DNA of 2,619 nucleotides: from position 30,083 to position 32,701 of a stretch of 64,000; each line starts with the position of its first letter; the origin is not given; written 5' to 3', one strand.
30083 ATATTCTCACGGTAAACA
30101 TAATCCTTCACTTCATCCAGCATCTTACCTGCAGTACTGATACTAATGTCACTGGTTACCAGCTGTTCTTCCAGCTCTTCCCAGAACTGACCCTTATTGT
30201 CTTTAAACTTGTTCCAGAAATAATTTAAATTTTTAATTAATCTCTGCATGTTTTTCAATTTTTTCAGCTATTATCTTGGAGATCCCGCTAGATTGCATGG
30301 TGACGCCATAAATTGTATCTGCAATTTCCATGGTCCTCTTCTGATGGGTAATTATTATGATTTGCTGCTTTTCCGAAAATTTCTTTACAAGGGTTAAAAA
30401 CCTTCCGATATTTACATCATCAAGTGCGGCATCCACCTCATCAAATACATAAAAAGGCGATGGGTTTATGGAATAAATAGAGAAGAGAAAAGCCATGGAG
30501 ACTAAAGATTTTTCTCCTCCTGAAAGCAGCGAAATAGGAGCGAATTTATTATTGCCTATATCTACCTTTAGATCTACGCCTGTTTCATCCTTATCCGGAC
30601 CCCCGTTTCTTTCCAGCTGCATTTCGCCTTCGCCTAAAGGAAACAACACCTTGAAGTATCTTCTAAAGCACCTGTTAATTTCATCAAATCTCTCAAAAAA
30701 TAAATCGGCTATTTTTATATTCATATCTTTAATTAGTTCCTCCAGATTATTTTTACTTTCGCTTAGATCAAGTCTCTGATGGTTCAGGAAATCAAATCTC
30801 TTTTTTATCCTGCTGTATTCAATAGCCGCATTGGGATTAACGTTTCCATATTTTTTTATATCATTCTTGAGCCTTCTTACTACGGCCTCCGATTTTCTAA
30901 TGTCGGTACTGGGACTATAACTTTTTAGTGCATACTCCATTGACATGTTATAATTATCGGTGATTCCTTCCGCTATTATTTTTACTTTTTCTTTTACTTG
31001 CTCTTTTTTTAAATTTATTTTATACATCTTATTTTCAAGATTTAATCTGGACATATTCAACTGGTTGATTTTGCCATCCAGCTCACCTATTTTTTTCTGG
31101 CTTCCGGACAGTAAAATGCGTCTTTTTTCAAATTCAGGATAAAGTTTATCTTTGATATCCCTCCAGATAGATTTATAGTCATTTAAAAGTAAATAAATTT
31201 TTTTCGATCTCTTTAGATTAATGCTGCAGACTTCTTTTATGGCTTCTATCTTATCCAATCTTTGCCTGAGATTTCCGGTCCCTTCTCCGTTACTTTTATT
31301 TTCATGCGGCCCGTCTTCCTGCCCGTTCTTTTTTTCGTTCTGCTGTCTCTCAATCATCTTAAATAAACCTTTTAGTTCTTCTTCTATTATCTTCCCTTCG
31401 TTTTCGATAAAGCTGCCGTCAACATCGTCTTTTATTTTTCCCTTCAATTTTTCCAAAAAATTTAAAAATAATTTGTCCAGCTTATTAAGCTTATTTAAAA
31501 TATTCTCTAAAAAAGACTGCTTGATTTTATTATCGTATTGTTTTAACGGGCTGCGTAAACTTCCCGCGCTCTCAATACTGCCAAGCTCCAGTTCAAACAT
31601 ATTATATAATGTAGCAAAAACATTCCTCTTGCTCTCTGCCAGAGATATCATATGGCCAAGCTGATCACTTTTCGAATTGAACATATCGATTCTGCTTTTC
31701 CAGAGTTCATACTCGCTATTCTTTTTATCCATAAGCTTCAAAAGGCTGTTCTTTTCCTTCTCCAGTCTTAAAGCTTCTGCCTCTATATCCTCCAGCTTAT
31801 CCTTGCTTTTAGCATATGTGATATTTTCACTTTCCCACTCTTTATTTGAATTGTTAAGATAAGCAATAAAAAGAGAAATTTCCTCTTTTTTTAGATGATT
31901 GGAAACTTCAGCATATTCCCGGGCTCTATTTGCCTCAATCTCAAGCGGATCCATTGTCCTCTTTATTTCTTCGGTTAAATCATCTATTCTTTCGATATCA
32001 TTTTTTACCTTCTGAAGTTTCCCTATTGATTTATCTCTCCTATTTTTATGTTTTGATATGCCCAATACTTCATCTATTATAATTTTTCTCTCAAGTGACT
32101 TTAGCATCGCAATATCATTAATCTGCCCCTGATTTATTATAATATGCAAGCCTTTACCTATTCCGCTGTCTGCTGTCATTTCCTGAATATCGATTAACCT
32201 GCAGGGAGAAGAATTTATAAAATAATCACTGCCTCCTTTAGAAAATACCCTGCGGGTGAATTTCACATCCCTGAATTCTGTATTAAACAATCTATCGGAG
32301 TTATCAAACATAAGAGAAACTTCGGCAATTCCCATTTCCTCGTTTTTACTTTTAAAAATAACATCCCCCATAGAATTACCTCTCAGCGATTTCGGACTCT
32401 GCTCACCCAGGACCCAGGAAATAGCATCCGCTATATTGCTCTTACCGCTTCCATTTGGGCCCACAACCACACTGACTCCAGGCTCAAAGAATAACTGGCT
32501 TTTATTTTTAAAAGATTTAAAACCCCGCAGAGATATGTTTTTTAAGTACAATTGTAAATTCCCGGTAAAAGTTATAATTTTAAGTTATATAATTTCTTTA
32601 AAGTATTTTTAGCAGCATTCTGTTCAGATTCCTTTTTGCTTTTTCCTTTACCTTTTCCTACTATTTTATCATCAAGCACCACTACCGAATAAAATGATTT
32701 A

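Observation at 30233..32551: Complete but hinge-less, short SMC (772 aa) in the canonical rnc-smc-ftsY position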

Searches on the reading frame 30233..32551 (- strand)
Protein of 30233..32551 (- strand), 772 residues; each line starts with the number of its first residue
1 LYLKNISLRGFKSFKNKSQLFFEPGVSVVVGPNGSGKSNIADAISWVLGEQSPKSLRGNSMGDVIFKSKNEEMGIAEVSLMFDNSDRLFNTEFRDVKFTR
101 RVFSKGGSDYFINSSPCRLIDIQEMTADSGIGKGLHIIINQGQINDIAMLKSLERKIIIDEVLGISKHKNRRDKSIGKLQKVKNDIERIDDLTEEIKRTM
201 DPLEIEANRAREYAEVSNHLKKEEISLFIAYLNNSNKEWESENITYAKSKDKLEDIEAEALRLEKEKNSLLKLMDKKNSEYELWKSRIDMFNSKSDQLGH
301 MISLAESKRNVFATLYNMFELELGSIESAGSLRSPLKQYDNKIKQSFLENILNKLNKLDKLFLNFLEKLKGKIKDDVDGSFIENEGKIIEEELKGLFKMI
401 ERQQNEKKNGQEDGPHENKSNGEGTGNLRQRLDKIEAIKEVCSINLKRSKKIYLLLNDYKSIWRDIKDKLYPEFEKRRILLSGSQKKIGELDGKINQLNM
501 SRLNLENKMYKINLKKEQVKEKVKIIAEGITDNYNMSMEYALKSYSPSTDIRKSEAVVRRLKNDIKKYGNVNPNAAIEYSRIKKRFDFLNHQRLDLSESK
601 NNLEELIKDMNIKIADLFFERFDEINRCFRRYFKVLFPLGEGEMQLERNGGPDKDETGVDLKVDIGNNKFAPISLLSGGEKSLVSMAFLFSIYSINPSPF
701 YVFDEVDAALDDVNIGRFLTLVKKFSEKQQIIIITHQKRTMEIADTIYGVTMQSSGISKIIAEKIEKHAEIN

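Call 3: search_protein_families(library=pfam, proteins=[window:30233-32551:-], max_evalue=1)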
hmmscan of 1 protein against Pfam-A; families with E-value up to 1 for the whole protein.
window:30233-32551:- (772 aa): 8 families
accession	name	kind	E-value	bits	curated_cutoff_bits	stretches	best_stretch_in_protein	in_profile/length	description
PF02463.25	SMC_N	-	9.4e-70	234.9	40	1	2-758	1-219/220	RecF/RecN/SMC N terminal domain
PF13476.12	AAA_23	-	7.5e-20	72.9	27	1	6-201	2-198/201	AAA domain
PF13304.12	AAA_21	-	3.6e-11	44.1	27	2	27-72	2-57/304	AAA domain, putative AbiEii toxin, Type IV TA system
PF13175.12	AAA_15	-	2.1e-08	34.6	32.1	1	1-421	1-301/374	AAA ATPase domain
PF13555.12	AAA_29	-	1.7e-05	24.9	27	1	4-49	2-47/61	P-loop containing region of AAA domain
PF13514.12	AAA_27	-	0.00076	19.6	22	1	1-46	1-48/206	AAA domain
PF00005.33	ABC_tran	-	0.0064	17.5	25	1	27-83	14-66/137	ABC transporter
PF07728.20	AAA_5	-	0.086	13.3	22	0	28-48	3-23/139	AAA domain (dynein-related subfamily)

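Call 4: search_protein_families(library=ncbifam, proteins=[window:30233-32551:-], max_evalue=1)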
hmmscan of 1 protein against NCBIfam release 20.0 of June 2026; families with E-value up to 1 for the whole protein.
window:30233-32551:- (772 aa): 48 families (the best 25 are shown)
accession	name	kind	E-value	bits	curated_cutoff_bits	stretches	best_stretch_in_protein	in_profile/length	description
TIGR02168.1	SMC_prok_B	equivalog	6.4e-183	610.4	567.35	2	391-764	812-1180/1181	chromosome segregation protein SMC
TIGR02169.1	SMC_prok_A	equivalog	1.7e-104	350.6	729.4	2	244-763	668-1163/1165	chromosome segregation protein SMC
NF003034.1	PRK03918.1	equivalog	2.6e-16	58.8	700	2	1-627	1-592/878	DNA double-strand break repair ATPase Rad50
NF045487.1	ASRP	equivalog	5e-16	58.4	300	2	456-735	326-589/593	archaea-specific SMC-related protein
TIGR00634.1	recN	equivalog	2.1e-15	56.7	407.85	2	427-754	186-519/563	DNA repair protein RecN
NF041034.1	Rad50_Sulf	equivalog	5.6e-14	51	1000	2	1-611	1-597/872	DNA double-strand break repair ATPase Rad50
NF041035.1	Rad50_Halo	equivalog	9.6e-11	40.8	1000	2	1-92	1-84/883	DNA double-strand break repair ATPase Rad50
NF002244.0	PRK01156.1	equivalog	5.3e-10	38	847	2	1-409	1-381/895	DNA double-strand break repair ATPase Rad50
TIGR04520.1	ECF_ATPase_1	equivalog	1.6e-09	37.6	315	2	668-748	129-207/269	energy-coupling factor transporter ATPase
TIGR00611.2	recf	equivalog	1.2e-08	34.6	172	1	3-71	1-65/339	DNA replication/repair protein RecF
TIGR04521.1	ECF_ATPase_2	equivalog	1.2e-06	27.8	330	1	676-747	145-215/279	energy-coupling factor transporter ATPase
TIGR01978.1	sufC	equivalog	3.7e-06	26.5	212.8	2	677-743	146-209/243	Fe-S cluster assembly ATPase SufC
TIGR02857.1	CydD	equivalog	3.8e-06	26.1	435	1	675-748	458-527/529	thiol reductant ABC exporter subunit CydD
NF010167.0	PRK13648.1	subfamily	5.2e-06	26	241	1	674-752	141-215/269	energy-coupling factor transporter ATPase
TIGR00972.1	3a0107s01c2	equivalog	6.1e-06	25.8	343.2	1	675-747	144-213/248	phosphate ABC transporter ATP-binding protein PstB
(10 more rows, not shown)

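Call 5: find_homologous_proteins(query=window:30233-32551:-, max_evalue=1e-10)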
Query window:30233-32551:- (772 aa): 7859 proteins with E <= 1e-10 among 8000 candidates; the best 120 are listed.
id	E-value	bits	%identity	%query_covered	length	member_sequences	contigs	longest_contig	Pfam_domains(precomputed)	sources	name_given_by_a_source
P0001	0.0e+0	1667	100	100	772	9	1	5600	PF13175.13,PF13476.13,PF13555.13,PF02463.26,PF13304.13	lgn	-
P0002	0.0e+0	1418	85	100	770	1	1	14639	PF13175.13,PF13476.13,PF13555.13,PF02463.26,PF13304.13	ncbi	-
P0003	0.0e+0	1155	70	100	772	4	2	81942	PF13175.13,PF13476.13,PF02463.26,PF13304.13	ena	-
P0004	0.0e+0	1153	70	100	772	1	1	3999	PF13175.13,PF13476.13,PF13555.13,PF02463.26,PF13304.13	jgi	jgi:chromosome segregation ATPase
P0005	0.0e+0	1151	69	100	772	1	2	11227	PF13175.13,PF13476.13,PF13555.13,PF02463.26,PF13304.13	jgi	jgi:chromosome segregation ATPase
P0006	0.0e+0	1151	69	100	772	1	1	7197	PF13175.13,PF13476.13,PF13555.13,PF02463.26,PF13304.13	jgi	jgi:chromosome segregation ATPase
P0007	0.0e+0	1151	69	100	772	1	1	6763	PF13175.13,PF13476.13,PF13555.13,PF02463.26,PF13304.13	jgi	jgi:chromosome segregation ATPase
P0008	0.0e+0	1150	70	100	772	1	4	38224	PF13175.13,PF13476.13,PF02463.26,PF13304.13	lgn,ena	-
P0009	0.0e+0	1150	71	100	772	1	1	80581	PF13175.13,PF13476.13,PF13555.13,PF02463.26,PF13304.13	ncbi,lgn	-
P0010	0.0e+0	1149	70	100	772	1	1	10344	PF13175.13,PF13476.13,PF13555.13,PF02463.26,PF13304.13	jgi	jgi:chromosome segregation ATPase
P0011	0.0e+0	1149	69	100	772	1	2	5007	PF13175.13,PF13476.13,PF13555.13,PF02463.26,PF13304.13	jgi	jgi:chromosome segregation ATPase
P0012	0.0e+0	1148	70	100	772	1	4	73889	PF13175.13,PF13476.13,PF02463.26,PF13304.13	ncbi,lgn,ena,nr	ncbi:MAG: AAA family ATPase [Actinobacteria bacterium]|nr:AAA family ATPase [Actinomycetota bacteriu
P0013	0.0e+0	1148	70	100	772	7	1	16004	PF13175.13,PF13476.13,PF13555.13,PF02463.26,PF13304.13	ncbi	-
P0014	0.0e+0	1146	69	100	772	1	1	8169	PF13175.13,PF13476.13,PF13555.13,PF02463.26,PF13304.13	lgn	-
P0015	0.0e+0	1145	70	100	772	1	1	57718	PF13175.13,PF13476.13,PF02463.26,PF13304.13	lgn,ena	-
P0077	0.0e+0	1130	69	100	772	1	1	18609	PF13175.13,PF13476.13,PF13555.13,PF02463.26,PF13304.13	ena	-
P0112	0.0e+0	1029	65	100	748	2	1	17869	PF13175.13,PF13476.13,PF13555.13,PF02463.26,PF13304.13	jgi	-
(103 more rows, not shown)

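Call 19: predict_structure(alignment_id=A1)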
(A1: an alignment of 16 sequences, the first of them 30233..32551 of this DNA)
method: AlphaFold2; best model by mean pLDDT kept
length: 772 residues; sequences in the alignment: 16
mean_pLDDT: 63.7   pTM: 0.36
mean pLDDT of the five models: 63.7, 62.5, 56.6, 56.5, 54.1
residues with pLDDT >= 90: 111; 70-90: 288; 50-70: 129; < 50: 244
segments of 3 or more residues with pLDDT < 50: 1-154, 328-342, 375-377, 407-426, 648-659, 674-680, 698-700, 745-772
pLDDT, mean of each block of 10 residues (from residue 1): 23 24 22 25 30 27 24 24 25 23 22 24 30 36 32 51 68 82 90 88 86 88 91 92 92 93 92 87 88 87 86 81 56 30 59 76 75 57 75 76 55 31 44 74 83 87 86 88 90 93 92 92 89 86 89 90 84 81 89 89 83 71 73 71 60 41 60 48 64 57 53 63 59 53 45 30 33 32
secondary structure, 60 per line:
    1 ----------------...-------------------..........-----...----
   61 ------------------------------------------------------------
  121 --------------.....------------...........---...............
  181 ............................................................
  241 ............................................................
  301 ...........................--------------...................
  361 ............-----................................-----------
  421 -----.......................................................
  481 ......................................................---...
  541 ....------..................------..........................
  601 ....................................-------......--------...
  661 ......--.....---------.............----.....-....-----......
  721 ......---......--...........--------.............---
elements in order (helices of 4 or more, strands of 3 or more residues): H39-48 E135-139 H152-162 H166-327 H342-372 H378-409 H426-534 H538-544 H551-568 H575-636 E644-649 E658-666 E669-673 H683-695 E700-704 H706-709 H715-726 E730-735 H738-748 H757-769

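Call 20: search_protein_representatives(protein=window:30233-32551:-)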
Query: 772 residues. Proteins with E-value up to 0.001 (for the whole library): 33024; up to 1e-10: 23198; up to 1e-30: 13612. The best 150 are listed.
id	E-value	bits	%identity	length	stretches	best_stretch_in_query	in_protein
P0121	6.2e-268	907.5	58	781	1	1-767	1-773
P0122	6.6e-129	447.9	45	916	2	1-269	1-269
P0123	2.8e-127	442.6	40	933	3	1-316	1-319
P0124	5.3e-124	431.7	34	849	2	1-269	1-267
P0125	1.9e-122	426.6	42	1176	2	1-265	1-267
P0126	3.3e-122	425.8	42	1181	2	1-270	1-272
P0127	8.3e-122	424.5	41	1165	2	1-315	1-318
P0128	1.5e-121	423.6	40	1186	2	1-278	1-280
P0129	7.5e-121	421.3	41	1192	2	1-265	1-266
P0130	1.2e-120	420.7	45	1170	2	1-277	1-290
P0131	3.0e-120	419.4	34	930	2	1-324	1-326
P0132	7.7e-120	418.0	42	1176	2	1-308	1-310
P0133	3.1e-119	416.0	40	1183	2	1-315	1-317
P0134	3.6e-119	415.8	40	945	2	1-243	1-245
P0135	4.1e-119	415.6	39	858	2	1-259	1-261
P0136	5.0e-119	415.3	39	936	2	1-279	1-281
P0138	2.4e-118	413.0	38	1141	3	1-280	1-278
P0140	2.4e-117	409.7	42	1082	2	1-267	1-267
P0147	2.1e-116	406.6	40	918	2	1-287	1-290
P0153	1.4e-114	400.6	36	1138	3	1-294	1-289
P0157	1.3e-113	397.4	40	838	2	1-261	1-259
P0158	2.7e-113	396.4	36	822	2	1-310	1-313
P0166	2.8e-112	393.0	36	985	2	1-309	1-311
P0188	4.0e-110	385.9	33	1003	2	1-533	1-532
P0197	8.9e-109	381.4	40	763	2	1-221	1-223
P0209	2.7e-108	379.8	38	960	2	1-274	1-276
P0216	5.3e-108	378.9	36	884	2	1-393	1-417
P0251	2.8e-106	373.2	42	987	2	1-220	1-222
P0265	5.7e-106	372.1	40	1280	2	1-259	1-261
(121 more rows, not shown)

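Call 25: list_cluster_members(proteins=[P0121, P0122, P0123, P0124, P0131, P0134, P0135, P0136, P0147, P0157])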
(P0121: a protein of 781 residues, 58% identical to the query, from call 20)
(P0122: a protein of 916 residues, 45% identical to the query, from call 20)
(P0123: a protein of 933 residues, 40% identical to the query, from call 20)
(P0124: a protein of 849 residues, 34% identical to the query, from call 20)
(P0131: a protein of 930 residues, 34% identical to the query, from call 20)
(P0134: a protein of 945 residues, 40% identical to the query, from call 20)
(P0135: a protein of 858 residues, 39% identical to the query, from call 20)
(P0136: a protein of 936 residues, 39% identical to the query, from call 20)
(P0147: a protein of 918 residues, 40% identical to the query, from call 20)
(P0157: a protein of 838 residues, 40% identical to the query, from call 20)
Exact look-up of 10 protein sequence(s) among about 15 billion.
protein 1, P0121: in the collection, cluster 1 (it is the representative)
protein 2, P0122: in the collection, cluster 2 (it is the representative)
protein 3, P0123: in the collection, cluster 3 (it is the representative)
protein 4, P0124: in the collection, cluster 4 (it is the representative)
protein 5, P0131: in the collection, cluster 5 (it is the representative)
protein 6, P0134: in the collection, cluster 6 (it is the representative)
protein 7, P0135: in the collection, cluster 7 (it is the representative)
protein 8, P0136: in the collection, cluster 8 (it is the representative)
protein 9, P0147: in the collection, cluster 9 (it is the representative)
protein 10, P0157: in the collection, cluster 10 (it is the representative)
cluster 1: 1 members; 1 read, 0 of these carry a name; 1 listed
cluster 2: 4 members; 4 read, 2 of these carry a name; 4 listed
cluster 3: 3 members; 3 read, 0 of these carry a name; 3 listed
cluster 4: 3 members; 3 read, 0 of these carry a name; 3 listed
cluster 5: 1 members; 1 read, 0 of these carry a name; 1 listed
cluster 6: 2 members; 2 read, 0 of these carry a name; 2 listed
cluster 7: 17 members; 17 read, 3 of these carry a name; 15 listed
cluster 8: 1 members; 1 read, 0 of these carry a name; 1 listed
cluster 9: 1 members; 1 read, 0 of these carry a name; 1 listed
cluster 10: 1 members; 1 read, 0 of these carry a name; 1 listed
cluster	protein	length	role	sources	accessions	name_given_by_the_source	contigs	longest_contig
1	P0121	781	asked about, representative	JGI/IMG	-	-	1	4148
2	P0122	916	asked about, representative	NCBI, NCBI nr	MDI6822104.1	MAG: AAA family ATPase [Actinomycetota bacterium] | AAA family ATPase [Actinomycetota bacterium]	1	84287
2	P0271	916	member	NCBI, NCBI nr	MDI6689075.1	MAG: AAA family ATPase [Actinomycetota bacterium] | AAA family ATPase [Actinomycetota bacterium]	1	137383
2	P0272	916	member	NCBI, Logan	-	-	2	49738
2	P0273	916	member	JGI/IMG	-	-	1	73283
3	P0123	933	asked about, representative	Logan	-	-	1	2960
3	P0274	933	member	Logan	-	-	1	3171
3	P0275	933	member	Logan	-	-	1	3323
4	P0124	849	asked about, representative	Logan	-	-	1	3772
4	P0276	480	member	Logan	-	-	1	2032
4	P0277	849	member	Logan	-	-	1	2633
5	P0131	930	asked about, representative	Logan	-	-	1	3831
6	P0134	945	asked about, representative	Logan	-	-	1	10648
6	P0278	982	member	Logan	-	-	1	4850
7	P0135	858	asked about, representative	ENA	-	-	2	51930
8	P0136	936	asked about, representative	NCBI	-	-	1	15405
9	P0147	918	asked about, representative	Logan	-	-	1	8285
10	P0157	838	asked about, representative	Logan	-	-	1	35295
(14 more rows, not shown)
